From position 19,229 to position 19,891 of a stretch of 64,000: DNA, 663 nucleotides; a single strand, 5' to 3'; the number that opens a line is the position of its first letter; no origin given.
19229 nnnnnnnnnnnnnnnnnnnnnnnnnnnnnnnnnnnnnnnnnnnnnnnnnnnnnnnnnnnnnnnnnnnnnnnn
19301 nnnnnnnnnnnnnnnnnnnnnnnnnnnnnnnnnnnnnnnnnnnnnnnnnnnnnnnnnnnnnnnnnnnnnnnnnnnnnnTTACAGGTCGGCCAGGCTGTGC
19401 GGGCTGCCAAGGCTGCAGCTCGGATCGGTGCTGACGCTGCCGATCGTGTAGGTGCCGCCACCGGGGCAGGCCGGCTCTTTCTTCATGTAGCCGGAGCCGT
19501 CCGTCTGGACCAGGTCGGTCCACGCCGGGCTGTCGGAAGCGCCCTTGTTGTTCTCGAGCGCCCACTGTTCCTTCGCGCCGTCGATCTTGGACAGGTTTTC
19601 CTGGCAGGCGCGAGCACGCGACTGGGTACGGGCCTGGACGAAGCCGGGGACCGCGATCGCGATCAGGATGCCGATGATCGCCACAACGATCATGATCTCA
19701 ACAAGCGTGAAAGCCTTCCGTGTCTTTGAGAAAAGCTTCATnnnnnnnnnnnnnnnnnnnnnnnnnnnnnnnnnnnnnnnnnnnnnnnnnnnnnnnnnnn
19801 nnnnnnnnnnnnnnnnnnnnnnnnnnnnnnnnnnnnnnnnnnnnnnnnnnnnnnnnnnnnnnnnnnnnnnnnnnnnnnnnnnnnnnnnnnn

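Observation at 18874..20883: csrA-fliW module sits directly upstream of two pilin-like genes whose leaders carry CsrA-consensus sites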

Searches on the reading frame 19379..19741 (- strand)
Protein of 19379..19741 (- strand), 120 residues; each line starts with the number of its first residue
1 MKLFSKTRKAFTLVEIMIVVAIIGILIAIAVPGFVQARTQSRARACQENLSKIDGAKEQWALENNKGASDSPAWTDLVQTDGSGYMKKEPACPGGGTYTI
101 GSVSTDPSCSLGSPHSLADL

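Call 3: search_protein_families(library=pfam, proteins=[window:19379-19741:-], max_evalue=0.01)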
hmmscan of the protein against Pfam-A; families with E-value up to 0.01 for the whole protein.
window:19379-19741:- (120 aa): 1 family
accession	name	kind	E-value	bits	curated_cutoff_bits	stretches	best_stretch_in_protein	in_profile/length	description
PF07963.17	N_methyl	-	8e-08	32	21.2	1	6-31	2-27/27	Prokaryotic N-terminal methylation motif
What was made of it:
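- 19379..19741 (-): Pilin B (120 aa). Prepilin with a short leader peptide. Ala at -1, Phe at +1, Glu at +5. N_methyl, E = 8e-08 (call 3).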

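Call 30: find_related_loci(query=A2, collection=metagenome_contigs, flank=6000)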
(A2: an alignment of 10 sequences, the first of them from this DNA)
Query A2 (120 aa) in metagenome_contigs; peptide patterns used: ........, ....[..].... (x = any residue, [..] = any of these).
600 stretches matched a pattern (row limit reached: there are more); 534 encode a relative of the query (tblastn E <= 1e-3); the best 80 are kept; 80 distinct loci.
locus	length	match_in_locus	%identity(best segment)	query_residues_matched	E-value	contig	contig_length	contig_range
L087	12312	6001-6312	58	8-113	3e-40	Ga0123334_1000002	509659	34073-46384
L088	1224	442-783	56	1-117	2e-40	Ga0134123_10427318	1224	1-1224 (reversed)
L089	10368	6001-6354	67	1-120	4e-39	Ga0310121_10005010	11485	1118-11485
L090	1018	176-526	55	1-117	2e-40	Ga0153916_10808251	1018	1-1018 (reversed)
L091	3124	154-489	58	7-117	2e-37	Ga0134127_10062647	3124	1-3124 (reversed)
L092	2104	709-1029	53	1-110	3e-37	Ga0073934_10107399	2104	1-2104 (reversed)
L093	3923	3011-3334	55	1-110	4e-37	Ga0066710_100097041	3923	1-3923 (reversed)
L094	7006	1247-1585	56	5-117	1e-36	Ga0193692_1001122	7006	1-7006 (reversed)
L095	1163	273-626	53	1-117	1e-37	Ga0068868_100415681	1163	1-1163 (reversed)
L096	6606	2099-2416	55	8-117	4e-36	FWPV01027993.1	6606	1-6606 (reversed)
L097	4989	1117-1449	53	6-117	4e-35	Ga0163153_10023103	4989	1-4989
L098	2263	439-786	53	1-117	9e-35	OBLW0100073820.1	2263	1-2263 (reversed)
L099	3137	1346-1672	54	1-109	2e-34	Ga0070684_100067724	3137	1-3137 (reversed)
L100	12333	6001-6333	52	1-113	2e-34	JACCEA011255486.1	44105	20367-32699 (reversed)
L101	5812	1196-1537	51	2-117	3e-34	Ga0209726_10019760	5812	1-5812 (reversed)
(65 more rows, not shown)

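Call 40: search_protein_families(library=ncbifam, proteins=[window:19379-19741:-], max_evalue=0.01)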
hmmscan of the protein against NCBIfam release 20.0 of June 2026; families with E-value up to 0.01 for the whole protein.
window:19379-19741:- (120 aa): 10 families
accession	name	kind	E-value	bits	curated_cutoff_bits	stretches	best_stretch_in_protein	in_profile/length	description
NF041775.1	typeIV_PilA_Myxo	equivalog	2.1e-11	44.2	400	1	4-60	6-62/214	type IV pilin protein PilA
TIGR01710.1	typeII_sec_gspG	equivalog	2.9e-11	43.5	88.85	1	9-78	1-70/134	type II secretion system major pseudopilin GspG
NF040999.1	pilin_ComGC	equivalog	3.6e-10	39.9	75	1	9-70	2-63/84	competence type IV pilus major pilin ComGC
TIGR01708.2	typeII_sec_gspH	equivalog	1.8e-07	31.3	80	1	11-52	4-45/169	type II secretion system minor pseudopilin GspH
TIGR02532.1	IV_pilin_GFxxxE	domain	3.9e-07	29.6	16.3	1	9-31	2-24/24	prepilin-type N-terminal cleavage/methylation domain-containing protein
NF007862.0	PRK10574.1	equivalog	6e-07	29.7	138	1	7-35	3-31/145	prepilin peptidase-dependent pilin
TIGR02596.1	TIGR02596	subfamily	3.2e-06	27.4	70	1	11-64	1-54/196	Verru_Chthon cassette protein D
NF041013.1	T4P_ComGE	equivalog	7.4e-05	22.8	49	1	8-51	3-47/83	competence type IV pilus minor pilin ComGE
NF007800.0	PRK10506.1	equivalog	0.0029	17.5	158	1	5-46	5-46/163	prepilin peptidase-dependent protein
NF040982.1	ComGD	equivalog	0.0063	16.9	70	1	9-37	2-29/139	competence type IV pilus minor pilin ComGD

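Call 41: search_solved_structures(query=A2, max_evalue=1)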
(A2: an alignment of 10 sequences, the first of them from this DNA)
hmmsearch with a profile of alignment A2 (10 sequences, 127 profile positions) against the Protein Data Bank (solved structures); distinct sequences matched with E-value up to 1: 22.
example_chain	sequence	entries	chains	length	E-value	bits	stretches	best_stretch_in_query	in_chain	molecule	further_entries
7tgg_A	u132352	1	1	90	3.1e-11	46.4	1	11-64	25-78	Geopilin domain 1 protein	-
8tj2_C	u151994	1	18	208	1e-10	44.7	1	16-72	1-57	Type IV major pilin protein PilA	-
9egp_A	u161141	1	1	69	1.3e-10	44.4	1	11-61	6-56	Geopilin domain 1 protein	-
5wda_A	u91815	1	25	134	1.1e-09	41.4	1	16-107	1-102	General secretion pathway protein G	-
2m7g_A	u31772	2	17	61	5.1e-09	39.2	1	16-64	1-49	Geopilin domain 1 protein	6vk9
9laa_A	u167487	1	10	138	2.7e-08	36.9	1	8-41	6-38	Type IV pilin protein PilA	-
8tob_GA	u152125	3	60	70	6.4e-07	32.4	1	17-51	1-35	Fimbrial protein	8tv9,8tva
1oqw_A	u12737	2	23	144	8.1e-07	32.1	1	16-41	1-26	Fimbrial protein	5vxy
3sok_A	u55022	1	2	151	9.7e-07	31.8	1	16-65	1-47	Fimbrial protein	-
9lab_B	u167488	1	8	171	2.3e-06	30.6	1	12-62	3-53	MSHA major pilin subunit MshA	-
8tum_e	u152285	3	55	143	2.7e-06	30.4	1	16-43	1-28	Type IV major pilin protein PilA | Pilin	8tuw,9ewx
6xxd_A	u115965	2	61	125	3.3e-06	30.1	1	16-82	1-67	PilA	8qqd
8p3b_A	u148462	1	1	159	7.7e-06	28.9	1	16-49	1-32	Fimbrial protein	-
2hi2_A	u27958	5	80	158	9.3e-06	28.7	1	16-47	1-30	Fimbrial protein | PilA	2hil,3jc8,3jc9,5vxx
1ay2_A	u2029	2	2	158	1e-05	28.5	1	16-46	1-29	TYPE 4 PILIN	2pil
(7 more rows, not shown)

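Call 63: find_homologous_proteins(query=window:19379-19741:-, max_evalue=1e-10)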
Query window:19379-19741:- (120 aa): 6434 proteins with E <= 1e-10 among 7004 candidates; the best 120 are listed.
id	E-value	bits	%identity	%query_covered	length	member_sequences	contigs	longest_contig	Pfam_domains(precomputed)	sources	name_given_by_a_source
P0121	4.9e-70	251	96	100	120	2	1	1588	PF07963.18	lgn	-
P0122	1.9e-55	204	78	100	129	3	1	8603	PF07963.18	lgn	-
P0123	2.7e-54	200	77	98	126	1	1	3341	PF07963.18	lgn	-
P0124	9.2e-54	199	76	100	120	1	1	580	PF07963.18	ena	-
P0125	1.5e-51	191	77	98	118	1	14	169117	PF07963.18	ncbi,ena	-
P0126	5.2e-48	180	70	98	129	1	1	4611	PF07963.18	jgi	jgi:prepilin-type N-terminal cleavage/methylation domain-containing protein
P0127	7.6e-48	179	72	100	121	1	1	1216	PF07963.18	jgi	jgi:type II secretion system protein G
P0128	9.6e-48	179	78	87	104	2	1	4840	-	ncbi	-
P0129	1.4e-47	179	69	100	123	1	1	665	PF07963.18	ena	-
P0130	2.2e-47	178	73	100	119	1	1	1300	PF07963.18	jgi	jgi:prepilin-type N-terminal cleavage/methylation domain-containing protein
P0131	2.8e-46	174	71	92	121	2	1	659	PF07963.18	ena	-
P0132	1.0e-45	173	69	100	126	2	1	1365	PF07963.18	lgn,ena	-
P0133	1.1e-45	172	70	98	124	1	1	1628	PF07963.18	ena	-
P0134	6.5e-45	170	69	98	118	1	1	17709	PF07963.18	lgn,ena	-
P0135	8.8e-45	170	66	100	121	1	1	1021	PF07963.18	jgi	-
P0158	4.9e-42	161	66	100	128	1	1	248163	PF07963.18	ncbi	-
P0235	5.3e-38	148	60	98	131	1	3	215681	PF07963.18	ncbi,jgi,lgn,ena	-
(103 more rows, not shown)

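Call 64: find_encoding_contigs(protein=P0125, flank=6000, max_places=2)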
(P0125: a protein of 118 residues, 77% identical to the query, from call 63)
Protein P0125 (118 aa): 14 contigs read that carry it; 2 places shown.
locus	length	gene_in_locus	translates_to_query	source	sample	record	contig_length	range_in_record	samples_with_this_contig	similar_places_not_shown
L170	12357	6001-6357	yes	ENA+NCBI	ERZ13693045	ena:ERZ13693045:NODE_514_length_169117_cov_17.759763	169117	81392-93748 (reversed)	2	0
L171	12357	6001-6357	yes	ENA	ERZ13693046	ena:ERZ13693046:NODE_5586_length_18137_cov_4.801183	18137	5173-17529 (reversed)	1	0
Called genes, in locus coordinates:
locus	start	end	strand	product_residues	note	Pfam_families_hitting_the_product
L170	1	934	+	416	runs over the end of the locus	-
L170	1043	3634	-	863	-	PF12971:NAGLU_N, PF05089:NAGLU, PF12972:NAGLU_C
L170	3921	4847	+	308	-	PF07238:PilZ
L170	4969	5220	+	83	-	PF02599:CsrA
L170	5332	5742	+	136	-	PF02623:FliW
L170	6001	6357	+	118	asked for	PF07963:N_methyl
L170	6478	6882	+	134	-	PF07963:N_methyl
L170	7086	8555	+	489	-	PF00890:FAD_binding_2 (weak), PF01266:DAO (weak), PF01494:FAD_binding_3 (weak), PF03486:HI0933_like (faint), PF07992:Pyr_redox_2 (weak), PF12831:FAD_oxidored (weak), PF13450:NAD_binding_8, PF01593:Amino_oxidase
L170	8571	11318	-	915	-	-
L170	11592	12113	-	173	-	PF11810:DUF3332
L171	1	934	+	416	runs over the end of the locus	-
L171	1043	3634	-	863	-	PF12971:NAGLU_N, PF05089:NAGLU, PF12972:NAGLU_C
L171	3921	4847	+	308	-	PF07238:PilZ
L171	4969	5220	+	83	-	PF02599:CsrA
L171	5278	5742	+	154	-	PF02623:FliW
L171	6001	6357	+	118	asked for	PF07963:N_methyl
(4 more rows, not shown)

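Call 65: find_encoding_contigs(protein=P0158, flank=6000, max_places=2)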
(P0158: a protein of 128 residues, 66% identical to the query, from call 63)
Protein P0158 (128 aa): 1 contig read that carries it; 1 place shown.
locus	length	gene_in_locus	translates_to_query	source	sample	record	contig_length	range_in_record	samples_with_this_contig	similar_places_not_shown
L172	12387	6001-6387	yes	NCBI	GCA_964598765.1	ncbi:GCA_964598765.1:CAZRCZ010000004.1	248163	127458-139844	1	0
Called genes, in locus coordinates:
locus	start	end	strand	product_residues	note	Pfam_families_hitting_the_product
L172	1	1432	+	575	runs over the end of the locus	PF21241:UvsW_N (weak), PF00270:DEAD, PF04851:ResIII, PF00271:Helicase_C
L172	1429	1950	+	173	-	-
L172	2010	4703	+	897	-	PF03958:Secretin_N, PF00263:Secretin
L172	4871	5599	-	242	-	-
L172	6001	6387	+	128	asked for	PF07963:N_methyl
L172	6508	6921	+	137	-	PF07963:N_methyl (weak)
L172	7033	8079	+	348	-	PF00294:PfkB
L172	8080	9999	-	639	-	PF13231:PMT_2 (weak), PF00515:TPR_1 (weak), PF07719:TPR_2 (weak), PF13432:TPR_16, PF13432:TPR_16, PF14559:TPR_19, PF00515:TPR_1, PF07719:TPR_2, +16 more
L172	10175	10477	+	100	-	PF13187:Fer4_9 (faint), PF14697:Fer4_21 (weak), PF12797:Fer4_2 (faint), PF13237:Fer4_10 (faint), PF12800:Fer4_4 (faint), PF12838:Fer4_7, PF00037:Fer4 (weak)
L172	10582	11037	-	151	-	-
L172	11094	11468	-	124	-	-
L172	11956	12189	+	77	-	-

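Call 66: find_encoding_contigs(protein=P0235, flank=6000, max_places=2)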
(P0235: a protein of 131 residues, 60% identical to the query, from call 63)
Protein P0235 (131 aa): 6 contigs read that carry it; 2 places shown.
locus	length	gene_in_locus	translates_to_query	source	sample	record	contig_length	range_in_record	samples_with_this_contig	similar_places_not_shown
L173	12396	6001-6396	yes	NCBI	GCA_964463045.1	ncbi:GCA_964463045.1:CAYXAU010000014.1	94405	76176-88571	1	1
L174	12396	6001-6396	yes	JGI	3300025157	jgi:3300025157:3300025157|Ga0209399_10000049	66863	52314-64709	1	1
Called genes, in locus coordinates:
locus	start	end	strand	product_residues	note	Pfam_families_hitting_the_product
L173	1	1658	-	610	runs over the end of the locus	PF00999:Na_H_Exchanger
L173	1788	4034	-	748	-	PF07719:TPR_2 (faint), PF14559:TPR_19 (faint), PF13431:TPR_17 (faint), PF13432:TPR_16 (weak), PF13428:TPR_14 (weak)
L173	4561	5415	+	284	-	-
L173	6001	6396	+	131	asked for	PF07963:N_methyl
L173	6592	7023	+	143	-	PF07963:N_methyl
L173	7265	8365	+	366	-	PF00437:T2SSE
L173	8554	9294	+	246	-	PF00005:ABC_tran, PF02463:SMC_N (weak), PF13304:AAA_21 (faint)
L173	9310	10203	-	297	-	PF01261:AP_endonuc_2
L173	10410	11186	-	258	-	PF00106:adh_short, PF08659:KR, PF13561:adh_short_C2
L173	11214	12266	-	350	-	PF08240:ADH_N, PF16912:Glu_dehyd_C, PF00107:ADH_zinc_N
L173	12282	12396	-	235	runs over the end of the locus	PF00215:OMPdecase, PF03060:NMO (faint)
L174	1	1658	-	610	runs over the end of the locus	PF00999:Na_H_Exchanger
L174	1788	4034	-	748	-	PF07719:TPR_2 (faint), PF14559:TPR_19 (faint), PF13431:TPR_17 (faint), PF13432:TPR_16 (weak), PF13428:TPR_14 (weak)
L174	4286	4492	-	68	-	-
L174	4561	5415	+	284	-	-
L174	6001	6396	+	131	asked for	PF07963:N_methyl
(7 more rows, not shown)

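Call 74: predict_structure(alignment_id=A3)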
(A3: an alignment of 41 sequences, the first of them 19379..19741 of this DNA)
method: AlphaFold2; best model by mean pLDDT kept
length: 120 residues; sequences in the alignment: 41
mean_pLDDT: 85.3   pTM: 0.66
mean pLDDT of the five models: 85.3, 83.0, 81.3, 81.3, 80.8
residues with pLDDT >= 90: 48; 70-90: 59; 50-70: 10; < 50: 3
segments of 3 or more residues with pLDDT < 50: 1-3
pLDDT, mean of each block of 10 residues (from residue 1): 53 89 94 88 90 93 92 88 85 88 89 76
secondary structure, 60 per line:
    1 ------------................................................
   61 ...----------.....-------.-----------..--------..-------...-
elements in order: H13-63 H74-77
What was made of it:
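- On Type IV pilin / pseudopilin: AlphaFold2 pLDDT 85, with helix 13-63 and short strands (call 74).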

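Call 77: fold_search(model_id=the predicted structure, library=pdb)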
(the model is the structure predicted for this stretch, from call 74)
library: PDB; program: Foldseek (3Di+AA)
matches with E <= 10: 5; with E <= 0.001: 0
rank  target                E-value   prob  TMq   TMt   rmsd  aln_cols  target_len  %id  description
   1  4ixj_A                7.0e-01  0.85  0.50  0.28   2.8        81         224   22  The structure of PilJ, a Type IV pilin from Clostridium difficile (released 2014-01-01)
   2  3fu1_B                2.9e+00  0.15  0.33  0.35   5.8        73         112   18  Crystal structure of the major pseudopilin from the type 2 secretion system of Vibrio cholerae (released 2009-07-28)
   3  6t8s_BBB              3.5e+00  0.16  0.34  0.31   4.5        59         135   19  Structure of the major Type IV pilin PilA1 from Clostridium difficile (released 2020-03-25)
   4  6t8s_AAA              4.2e+00  0.15  0.34  0.31   4.5        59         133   19  Structure of the major Type IV pilin PilA1 from Clostridium difficile (released 2020-03-25)
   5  6t8s_CCC              5.8e+00  0.12  0.34  0.32   4.5        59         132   19  Structure of the major Type IV pilin PilA1 from Clostridium difficile (released 2020-03-25)
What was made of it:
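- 19379..19741 (-): Foldseek gives weak hits to pilins only (calls 74, 77).
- On Type IV pilin / pseudopilin: Foldseek's best hits are PilJ, GspG and PilA1, but E >= 0.7 (call 77).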
